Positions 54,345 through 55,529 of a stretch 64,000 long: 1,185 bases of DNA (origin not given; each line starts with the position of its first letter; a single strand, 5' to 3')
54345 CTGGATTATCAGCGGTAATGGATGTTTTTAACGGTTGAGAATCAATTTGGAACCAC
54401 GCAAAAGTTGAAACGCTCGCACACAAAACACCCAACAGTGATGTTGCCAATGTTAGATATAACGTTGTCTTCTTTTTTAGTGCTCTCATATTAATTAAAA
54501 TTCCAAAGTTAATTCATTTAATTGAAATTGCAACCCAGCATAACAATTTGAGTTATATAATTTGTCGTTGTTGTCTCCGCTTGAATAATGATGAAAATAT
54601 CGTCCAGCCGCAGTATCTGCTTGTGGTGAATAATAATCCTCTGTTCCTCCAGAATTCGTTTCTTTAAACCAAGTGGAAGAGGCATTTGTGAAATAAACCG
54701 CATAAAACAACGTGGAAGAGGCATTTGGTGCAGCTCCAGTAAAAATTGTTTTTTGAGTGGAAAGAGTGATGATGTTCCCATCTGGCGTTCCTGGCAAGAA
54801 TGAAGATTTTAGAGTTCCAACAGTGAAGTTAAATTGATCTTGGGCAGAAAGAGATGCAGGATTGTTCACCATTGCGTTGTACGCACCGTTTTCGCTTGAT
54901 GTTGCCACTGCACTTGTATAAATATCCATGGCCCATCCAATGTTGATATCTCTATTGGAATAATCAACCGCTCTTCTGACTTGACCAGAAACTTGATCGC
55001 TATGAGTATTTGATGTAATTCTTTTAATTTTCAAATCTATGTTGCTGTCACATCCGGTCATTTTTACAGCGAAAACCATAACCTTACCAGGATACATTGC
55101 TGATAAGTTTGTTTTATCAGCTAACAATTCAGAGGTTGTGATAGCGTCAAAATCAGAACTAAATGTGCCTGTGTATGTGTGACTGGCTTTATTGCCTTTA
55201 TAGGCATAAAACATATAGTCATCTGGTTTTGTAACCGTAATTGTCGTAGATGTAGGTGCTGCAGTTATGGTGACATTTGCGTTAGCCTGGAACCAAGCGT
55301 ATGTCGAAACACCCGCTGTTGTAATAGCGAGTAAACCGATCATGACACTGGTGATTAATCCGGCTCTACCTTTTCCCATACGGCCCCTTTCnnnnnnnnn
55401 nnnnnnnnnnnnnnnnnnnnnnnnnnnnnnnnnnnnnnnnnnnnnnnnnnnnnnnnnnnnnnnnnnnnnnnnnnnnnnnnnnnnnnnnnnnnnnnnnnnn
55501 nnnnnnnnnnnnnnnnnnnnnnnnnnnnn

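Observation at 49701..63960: Expanded SipW/TasA-type fibre operon (about 14 kb, ten co-directional genes) that also encodes a McrB-family GTPase pair and a degenerate GGDEF-EAL membrane protein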

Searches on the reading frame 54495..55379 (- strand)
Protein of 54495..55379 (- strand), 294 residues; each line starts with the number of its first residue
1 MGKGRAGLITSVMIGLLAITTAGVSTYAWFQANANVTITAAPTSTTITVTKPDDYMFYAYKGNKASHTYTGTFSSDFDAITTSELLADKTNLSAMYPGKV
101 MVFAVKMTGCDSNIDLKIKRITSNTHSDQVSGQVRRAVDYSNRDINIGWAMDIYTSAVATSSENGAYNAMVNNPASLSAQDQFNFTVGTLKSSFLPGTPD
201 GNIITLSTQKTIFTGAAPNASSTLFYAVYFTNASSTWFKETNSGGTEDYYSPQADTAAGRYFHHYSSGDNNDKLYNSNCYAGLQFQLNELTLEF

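Call 3: search_protein_families(library=pfam, proteins=[window:54495-55379:-], max_evalue=0.1)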
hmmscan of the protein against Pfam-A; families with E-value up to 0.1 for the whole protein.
window:54495-55379:- (294 aa): 0 families

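Call 4: search_protein_families(library=ncbifam, proteins=[window:54495-55379:-], max_evalue=0.1)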
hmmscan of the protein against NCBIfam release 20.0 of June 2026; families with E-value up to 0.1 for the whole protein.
window:54495-55379:- (294 aa): 0 families

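Call 7: search_solved_structures(query=window:54495-55379:-, max_evalue=10)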
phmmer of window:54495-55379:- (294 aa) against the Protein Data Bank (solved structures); distinct sequences matched with E-value up to 10: 0.

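Call 10: find_encoding_contigs(protein=window:54495-55379:-, flank=10000, max_places=6)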
Protein window:54495-55379:- (294 aa): no gene with exactly this product is on record in the collection.

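Call 12: find_homologous_proteins(query=window:54495-55379:-, max_evalue=0.001)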
Query window:54495-55379:- (294 aa): 44 proteins with E <= 0.001 among 2100 candidates.
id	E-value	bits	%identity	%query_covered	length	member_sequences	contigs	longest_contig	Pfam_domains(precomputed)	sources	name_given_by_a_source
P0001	1.2e-189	646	100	100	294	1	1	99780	-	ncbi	-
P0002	5.6e-100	352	58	100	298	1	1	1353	-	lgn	-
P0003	3.9e-80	287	52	99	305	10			-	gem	-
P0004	1.7e-76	275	51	100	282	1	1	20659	-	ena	-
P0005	2.2e-74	268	53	100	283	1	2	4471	-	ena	-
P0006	2.4e-72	262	51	100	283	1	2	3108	-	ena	-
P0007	6.1e-70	254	48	100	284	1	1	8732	-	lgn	-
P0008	8.1e-69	250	50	100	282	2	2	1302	-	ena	-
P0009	1.1e-67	246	48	100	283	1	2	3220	-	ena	-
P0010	9.3e-60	220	45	100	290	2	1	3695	-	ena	-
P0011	2.8e-53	199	44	99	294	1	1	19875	-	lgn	-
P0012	3.2e-52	196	41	99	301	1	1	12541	-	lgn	-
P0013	1.3e-51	194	43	99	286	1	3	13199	-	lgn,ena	-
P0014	1.1e-50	191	42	99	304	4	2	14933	-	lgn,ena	-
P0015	1.6e-47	180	40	99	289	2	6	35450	-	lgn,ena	-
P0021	6.5e-42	162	37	97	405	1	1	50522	-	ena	-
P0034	3.4e-34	137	33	99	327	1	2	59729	-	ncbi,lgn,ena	-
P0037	6.5e-32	129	38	99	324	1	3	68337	-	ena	-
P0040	8.7e-32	129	38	99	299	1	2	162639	-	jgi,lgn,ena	-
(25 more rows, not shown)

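Call 13: find_encoding_contigs(protein=P0040, flank=10000, max_places=2)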
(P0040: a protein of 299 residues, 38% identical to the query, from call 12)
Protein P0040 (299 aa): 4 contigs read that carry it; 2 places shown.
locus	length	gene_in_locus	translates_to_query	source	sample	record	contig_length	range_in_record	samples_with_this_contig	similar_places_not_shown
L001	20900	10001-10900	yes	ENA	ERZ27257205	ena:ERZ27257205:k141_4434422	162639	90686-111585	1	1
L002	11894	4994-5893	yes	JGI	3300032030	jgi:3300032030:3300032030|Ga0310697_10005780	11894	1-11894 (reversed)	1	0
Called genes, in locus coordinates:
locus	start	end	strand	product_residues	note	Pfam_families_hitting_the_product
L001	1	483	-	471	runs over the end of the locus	PF00224:PK, PF02887:PK_C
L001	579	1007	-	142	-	-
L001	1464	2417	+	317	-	-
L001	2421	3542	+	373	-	-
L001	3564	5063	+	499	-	-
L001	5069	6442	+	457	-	PF09823:DUF2357 (weak)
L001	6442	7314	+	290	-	-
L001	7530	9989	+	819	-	-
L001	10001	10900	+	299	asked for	-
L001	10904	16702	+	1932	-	PF09479:Flg_new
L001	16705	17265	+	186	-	-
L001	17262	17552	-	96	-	-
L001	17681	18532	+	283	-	-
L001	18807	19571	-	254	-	-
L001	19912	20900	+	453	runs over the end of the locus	PF13173:AAA_14, PF13635:DUF4143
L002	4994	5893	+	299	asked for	-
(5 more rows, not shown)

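Call 14: find_encoding_contigs(protein=P0034, flank=10000, max_places=2)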
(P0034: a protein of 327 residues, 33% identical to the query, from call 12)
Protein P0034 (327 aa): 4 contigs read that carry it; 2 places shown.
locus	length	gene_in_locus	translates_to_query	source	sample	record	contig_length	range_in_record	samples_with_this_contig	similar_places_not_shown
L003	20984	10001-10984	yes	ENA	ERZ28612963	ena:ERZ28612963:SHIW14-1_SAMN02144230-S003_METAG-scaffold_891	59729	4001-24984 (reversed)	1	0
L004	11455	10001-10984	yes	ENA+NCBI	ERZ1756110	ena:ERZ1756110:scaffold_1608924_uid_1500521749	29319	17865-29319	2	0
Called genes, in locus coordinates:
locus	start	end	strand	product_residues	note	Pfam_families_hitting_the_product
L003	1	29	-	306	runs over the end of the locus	PF00248:Aldo_ket_red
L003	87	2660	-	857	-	PF08447:PAS_3 (faint), PF00990:GGDEF, PF00563:EAL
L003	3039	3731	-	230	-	-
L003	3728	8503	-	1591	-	-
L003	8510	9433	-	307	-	-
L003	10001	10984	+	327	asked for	-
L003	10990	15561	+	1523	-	PF09479:Flg_new (weak)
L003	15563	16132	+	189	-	-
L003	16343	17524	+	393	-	PF14559:TPR_19 (faint)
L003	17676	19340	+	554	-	PF09820:AAA-ATPase_like, PF08011:PDDEXK_9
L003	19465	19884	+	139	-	-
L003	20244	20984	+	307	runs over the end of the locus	-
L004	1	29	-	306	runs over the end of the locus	PF00248:Aldo_ket_red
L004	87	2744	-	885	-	PF08447:PAS_3 (faint), PF00990:GGDEF, PF00563:EAL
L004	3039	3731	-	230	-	-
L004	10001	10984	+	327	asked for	-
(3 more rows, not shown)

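Call 15: find_encoding_contigs(protein=P0021, flank=10000, max_places=2)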
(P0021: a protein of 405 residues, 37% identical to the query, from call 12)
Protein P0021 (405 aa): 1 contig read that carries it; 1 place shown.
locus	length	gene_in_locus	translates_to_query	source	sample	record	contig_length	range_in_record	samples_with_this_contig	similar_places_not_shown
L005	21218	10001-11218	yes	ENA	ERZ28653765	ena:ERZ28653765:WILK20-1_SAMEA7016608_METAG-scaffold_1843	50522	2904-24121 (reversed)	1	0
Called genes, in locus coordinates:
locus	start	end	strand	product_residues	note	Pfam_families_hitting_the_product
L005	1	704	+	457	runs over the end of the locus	PF09823:DUF2357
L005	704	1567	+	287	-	-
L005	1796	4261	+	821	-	-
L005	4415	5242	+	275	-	-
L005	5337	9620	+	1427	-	-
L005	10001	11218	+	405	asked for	-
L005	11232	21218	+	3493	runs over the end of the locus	PF09479:Flg_new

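Call 19: find_related_loci(query=A1, collection=genome_contigs, flank=10000)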
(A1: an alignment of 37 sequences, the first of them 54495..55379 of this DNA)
Query A1 (294 aa) in genome_contigs; peptide patterns used: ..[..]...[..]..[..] (x = any residue, [..] = any of these).
24 stretches matched a pattern; 2 encode a relative of the query (tblastn E <= 1e-3); 2 distinct loci.
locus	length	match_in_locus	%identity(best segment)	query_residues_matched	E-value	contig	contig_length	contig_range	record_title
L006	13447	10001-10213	48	3-71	3e-14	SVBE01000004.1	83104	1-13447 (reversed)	MAG: Erysipelotrichaceae bacterium isolate SIG220 NODE_20_length_83104_cov_9.902863, whole genome shotgun sequence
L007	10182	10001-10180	47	3-60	3e-8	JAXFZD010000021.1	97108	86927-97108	MAG: Bacilli bacterium isolate C4 bin12 ctg000082905, whole genome shotgun sequence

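Call 23: find_encoding_contigs(protein=P0037, flank=10000, max_places=1)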
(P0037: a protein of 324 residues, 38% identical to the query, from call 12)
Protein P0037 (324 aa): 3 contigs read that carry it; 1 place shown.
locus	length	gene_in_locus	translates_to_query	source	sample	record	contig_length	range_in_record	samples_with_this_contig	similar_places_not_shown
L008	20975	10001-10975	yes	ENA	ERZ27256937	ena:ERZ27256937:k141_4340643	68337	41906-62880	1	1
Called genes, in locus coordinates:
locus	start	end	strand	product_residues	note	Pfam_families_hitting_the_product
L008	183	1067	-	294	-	-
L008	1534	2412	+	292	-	-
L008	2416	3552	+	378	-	-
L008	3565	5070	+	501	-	-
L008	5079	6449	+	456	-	PF09823:DUF2357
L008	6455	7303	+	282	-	-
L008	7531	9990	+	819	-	-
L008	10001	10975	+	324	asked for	-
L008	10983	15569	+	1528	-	-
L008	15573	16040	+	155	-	-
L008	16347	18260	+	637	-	PF02518:HATPase_c (weak), PF13589:HATPase_c_3, PF00183:HSP90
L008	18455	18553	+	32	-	-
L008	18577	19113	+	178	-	PF01661:Macro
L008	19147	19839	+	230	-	-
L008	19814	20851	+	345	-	-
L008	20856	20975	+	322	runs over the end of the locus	-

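Call 24: find_encoding_contigs(protein=P0015, flank=10000, max_places=1)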
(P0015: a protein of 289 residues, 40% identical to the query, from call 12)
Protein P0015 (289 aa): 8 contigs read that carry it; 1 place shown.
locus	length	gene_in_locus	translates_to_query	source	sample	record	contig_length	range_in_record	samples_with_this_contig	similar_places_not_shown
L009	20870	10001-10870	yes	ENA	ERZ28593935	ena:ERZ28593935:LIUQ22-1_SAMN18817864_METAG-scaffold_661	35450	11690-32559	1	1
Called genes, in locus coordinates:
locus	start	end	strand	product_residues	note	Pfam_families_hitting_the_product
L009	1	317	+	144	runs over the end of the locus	-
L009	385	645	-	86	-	PF05016:ParE_toxin, PF06769:YoeB_toxin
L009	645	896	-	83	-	PF02604:PhdYeFM_antitox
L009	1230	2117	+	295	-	-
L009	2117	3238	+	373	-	-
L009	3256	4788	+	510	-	-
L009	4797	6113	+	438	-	PF09823:DUF2357 (weak)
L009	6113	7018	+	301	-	-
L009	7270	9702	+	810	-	-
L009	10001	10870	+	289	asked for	-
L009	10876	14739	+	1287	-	-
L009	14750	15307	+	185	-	-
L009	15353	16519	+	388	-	PF00589:Phage_integrase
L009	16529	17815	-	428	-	PF13310:Virulence_RhuM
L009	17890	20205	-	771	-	PF02837:Glyco_hydro_2_N, PF22666:Glyco_hydro_2_N2, PF00703:Glyco_hydro_2, PF02836:Glyco_hydro_2_C, PF18565:Glyco_hydro2_C5 (weak)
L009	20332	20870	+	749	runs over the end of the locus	PF00990:GGDEF, PF00563:EAL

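Call 25: find_encoding_contigs(protein=P0004, flank=10000, max_places=1)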
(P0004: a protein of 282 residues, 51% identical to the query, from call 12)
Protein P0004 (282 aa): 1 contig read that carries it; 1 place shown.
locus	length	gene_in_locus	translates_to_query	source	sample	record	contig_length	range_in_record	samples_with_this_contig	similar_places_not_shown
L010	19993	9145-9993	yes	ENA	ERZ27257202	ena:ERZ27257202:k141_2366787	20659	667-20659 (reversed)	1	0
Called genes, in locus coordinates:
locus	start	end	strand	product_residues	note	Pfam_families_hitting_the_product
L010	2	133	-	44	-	?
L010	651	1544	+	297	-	-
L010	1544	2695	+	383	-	-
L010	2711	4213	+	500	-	-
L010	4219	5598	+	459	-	PF09823:DUF2357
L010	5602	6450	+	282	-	-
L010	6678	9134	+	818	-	-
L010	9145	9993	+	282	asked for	-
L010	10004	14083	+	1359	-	PF16738:CBM26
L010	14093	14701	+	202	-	-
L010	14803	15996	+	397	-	PF05368:NmrA, PF01073:3Beta_HSD, PF01370:Epimerase, PF02719:Polysacc_synt_2, PF04321:RmlD_sub_bind (weak), PF13460:NAD_binding_10, PF16363:GDP_Man_Dehyd, PF08485:Polysacc_syn_2C, +2 more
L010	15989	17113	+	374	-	PF02350:Epimerase_2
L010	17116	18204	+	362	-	PF01370:Epimerase, PF04321:RmlD_sub_bind (faint), PF07993:NAD_binding_4 (faint), PF14667:Polysacc_synt_C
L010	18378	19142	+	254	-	PF10543:ORF6N (weak)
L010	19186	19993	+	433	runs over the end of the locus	PF13676:TIR_2, PF08003:Methyltransf_9 (weak), PF13489:Methyltransf_23, PF01728:FtsJ (weak), PF13847:Methyltransf_31, PF08241:Methyltransf_11, PF08242:Methyltransf_12, PF13649:Methyltransf_25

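Call 26: predict_structure(alignment_id=A1)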
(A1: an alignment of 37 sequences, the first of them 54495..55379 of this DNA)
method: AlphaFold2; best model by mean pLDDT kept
length: 294 residues; sequences in the alignment: 37
mean_pLDDT: 81.5   pTM: 0.77
mean pLDDT of the five models: 81.5, 80.9, 80.7, 79.9, 77.7
residues with pLDDT >= 90: 152; 70-90: 66; 50-70: 45; < 50: 31
segments of 3 or more residues with pLDDT < 50: 1-3, 21-36, 38-47
pLDDT, mean of each block of 10 residues (from residue 1): 53 58 37 41 46 82 96 97 89 92 96 94 86 77 91 98 97 92 92 89 93 96 98 91 68 60 78 79 92 93
secondary structure, 60 per line:
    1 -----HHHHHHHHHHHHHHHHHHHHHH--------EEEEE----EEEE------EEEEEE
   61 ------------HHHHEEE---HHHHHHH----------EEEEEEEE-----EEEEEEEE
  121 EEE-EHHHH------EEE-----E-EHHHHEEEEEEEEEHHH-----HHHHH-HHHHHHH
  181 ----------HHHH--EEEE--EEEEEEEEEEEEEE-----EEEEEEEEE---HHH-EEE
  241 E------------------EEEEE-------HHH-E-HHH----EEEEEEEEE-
elements in order: H6-27 E36-40 E45-48 E55-60 H73-76 E77-79 H83-89 E100-107 E113-123 H126-129 E136-138 H147-150 E151-159 H168-172 H174-180 H191-194 E197-200 E203-216 E222-230 E238-241 E260-264 E285-293

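Call 28: fold_search(model_id=the predicted structure, library=pdb)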
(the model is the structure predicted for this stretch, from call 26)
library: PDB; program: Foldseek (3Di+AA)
matches with E <= 10: 659; with E <= 0.001: 0
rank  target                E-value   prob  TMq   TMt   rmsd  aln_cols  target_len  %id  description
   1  7rwb_M                1.8e-02  0.09  0.14  0.11  27.4       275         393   10  AP2 bound to the APA domain of SGIP in the presence of heparin (released 2022-03-30)
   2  7oi5_D                2.8e-02  0.03  0.09  0.09  26.6       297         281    9  Crystal structure of AP2 Mu2 - FCHO2 chimera (GST cleaved) (released 2022-06-01)
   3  7rw8_M                3.1e-02  0.06  0.11  0.09  26.9       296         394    9  AP2 bound to heparin in the closed conformation (released 2022-03-30)
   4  9njy_A                3.5e-02  0.13  0.14  0.14  17.1       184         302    9  Terminal two domains of ClfA002 with bound Fab of AZD7745 (released 2025-07-30)
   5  6bqm                  4.1e-02  0.72  0.16  0.11  11.0       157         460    7  Secreted serine protease VesC from Vibrio cholerae (released 2018-11-28)
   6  1h6e_A                4.4e-02  0.05  0.11  0.13  28.0       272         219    9  MU2 ADAPTIN SUBUNIT (AP50) OF AP2 ADAPTOR (SECOND DOMAIN), COMPLEXED WITH CTLA-4 INTERNALIZATION PEPTIDE TTGVYVKMPPT (released 2001-11-28)
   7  3jyb_A                4.7e-02  0.38  0.20  0.32   9.1       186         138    6  Crystal Structure of the RetS periplasmic domain (released 2010-02-16)
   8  2xbz_A                4.7e-02  0.28  0.18  0.31   9.5       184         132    8  Multiple oligomeric forms of the Pseudomonas aeruginosa RetS sensor domain modulate accessibility to the ligand-bindin (released 2010-06-30)
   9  7oiq_AAA              4.9e-02  0.06  0.11  0.12  26.3       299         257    8  Crystal structure of AP2 Mu2 in complex with FCHO2 WxxPhi motif (C2 crystal form) (released 2022-06-01)
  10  5fpi_A                6.6e-02  0.04  0.12  0.13  26.8       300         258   10  Mu2 adaptin subunit of the AP2 adaptor (C-terminal domain) complexed with Integrin alpha4 internalisation peptide QYKS (released 2016-01-20)
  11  4p6z_M                7.0e-02  0.04  0.10  0.08  26.4       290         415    8  Crystal structure of the human BST2 cytoplasmic domain and the HIV-1 Vpu cytoplasmic domain bound to the clathrin adap (released 2014-05-21)
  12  7oi5_B                7.4e-02  0.02  0.10  0.10  28.2       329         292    9  Crystal structure of AP2 Mu2 - FCHO2 chimera (GST cleaved) (released 2022-06-01)
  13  4nuy                  7.8e-02  0.08  0.14  0.07  17.0       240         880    8  Crystal structure of EndoS, an endo-beta-N-acetyl-glucosaminidase from Streptococcus pyogenes (released 2014-04-09)
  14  2pr9_A                8.3e-02  0.04  0.11  0.12  26.3       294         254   10  Mu2 adaptin subunit (AP50) of AP2 adaptor (second domain), complexed with GABAA receptor-gamma2 subunit-derived intern (released 2008-03-18)
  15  1bw8_A                8.7e-02  0.08  0.13  0.14  22.3       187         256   11  MU2 ADAPTIN SUBUNIT (AP50) OF AP2 ADAPTOR (SECOND DOMAIN), COMPLEXED WITH EGFR INTERNALIZATION PEPTIDE FYRALM (released 1998-11-25)
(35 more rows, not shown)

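Call 55: search_protein_families(library=pfam, alignment_id=A1, max_evalue=10)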
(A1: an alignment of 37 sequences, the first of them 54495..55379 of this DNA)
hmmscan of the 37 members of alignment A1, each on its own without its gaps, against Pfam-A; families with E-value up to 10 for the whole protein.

A. member 1, window:54495-55379:- (294 aa): 0 families

B. families by the number of members that match (of 37 scanned): 31 families (the first 25 are shown)
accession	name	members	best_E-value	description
PF19081.6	Ig_7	6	0.29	Ig-like domain CHU_C associated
PF09101.17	Exotox-A_bind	2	0.012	Exotoxin A binding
PF03349.22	Toluene_X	1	0.007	Outer membrane protein transport protein (OMPP1/FadL/TodX)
PF12863.12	DUF3821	1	0.0087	Domain of unknown function (DUF3821)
PF06030.18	WxLIP_PGBD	1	0.013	WxL Interacting Protein, peptidoglycan binding domain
PF21466.3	GH101_dom-5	1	0.025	Endo-alpha-N-acetylgalactosaminidase, domain 5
PF15350.11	ETAA1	1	0.026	Ewing's tumour-associated antigen 1 homologue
PF03896.21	TRAP_alpha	1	0.033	Translocon-associated protein (TRAP), alpha subunit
PF03572.23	Peptidase_S41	1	0.034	Peptidase family S41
PF13624.11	SurA_N_3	1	0.038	SurA-like N-terminal domain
PF19090.5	DUF5778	1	0.043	Family of unknown function (DUF5778)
PF18719.7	ArlS_N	1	0.057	ArlS sensor domain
PF23710.1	DUF7155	1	0.059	Family of unknown function (DUF7155)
PF07188.17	KSHV_K8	1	0.068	Kaposi's sarcoma-associated herpesvirus (KSHV) K8 protein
PF08534.16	Redoxin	1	0.079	Redoxin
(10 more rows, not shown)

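Call 56: search_protein_families(library=ncbifam, alignment_id=A1, max_evalue=10)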
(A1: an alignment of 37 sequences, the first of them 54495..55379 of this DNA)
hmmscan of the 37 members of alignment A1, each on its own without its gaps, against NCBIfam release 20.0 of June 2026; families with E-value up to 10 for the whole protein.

A. member 1, window:54495-55379:- (294 aa): 0 families

B. families by the number of members that match (of 37 scanned): 11 families
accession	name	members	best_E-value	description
NF033902.0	iso_D2_wall_anc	1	0.0031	SpaH/EbpB family LPXTG-anchored major pilin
TIGR00099.1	Cof-subfamily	1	0.035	Cof-type HAD-IIB family hydrolase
NF040604.2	HacB_Meth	1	0.04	homoaconitase small subunit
TIGR01368.1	CPSaseIIsmall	1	0.099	glutamine-hydrolyzing carbamoyl-phosphate synthase small subunit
TIGR04205.1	classIII_w_PIP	1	0.1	class III signal peptide domain-containing protein, archaeosortase D/PIP-CTERM system-associated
NF001907.1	PRK00665.1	1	0.11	cytochrome b6-f complex subunit V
NF010653.0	PRK14052.1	1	0.13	VopS family T3SS effector adenosine monophosphate-protein transferase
NF007885.0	PRK10591.1-4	1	0.14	hypothetical protein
TIGR04361.1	TrbK_Ti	1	0.49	entry exclusion protein TrbK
NF012200.0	choice_anch_D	1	0.49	choice-of-anchor D domain-containing protein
TIGR01592.1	holin_SPP1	1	0.83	phage holin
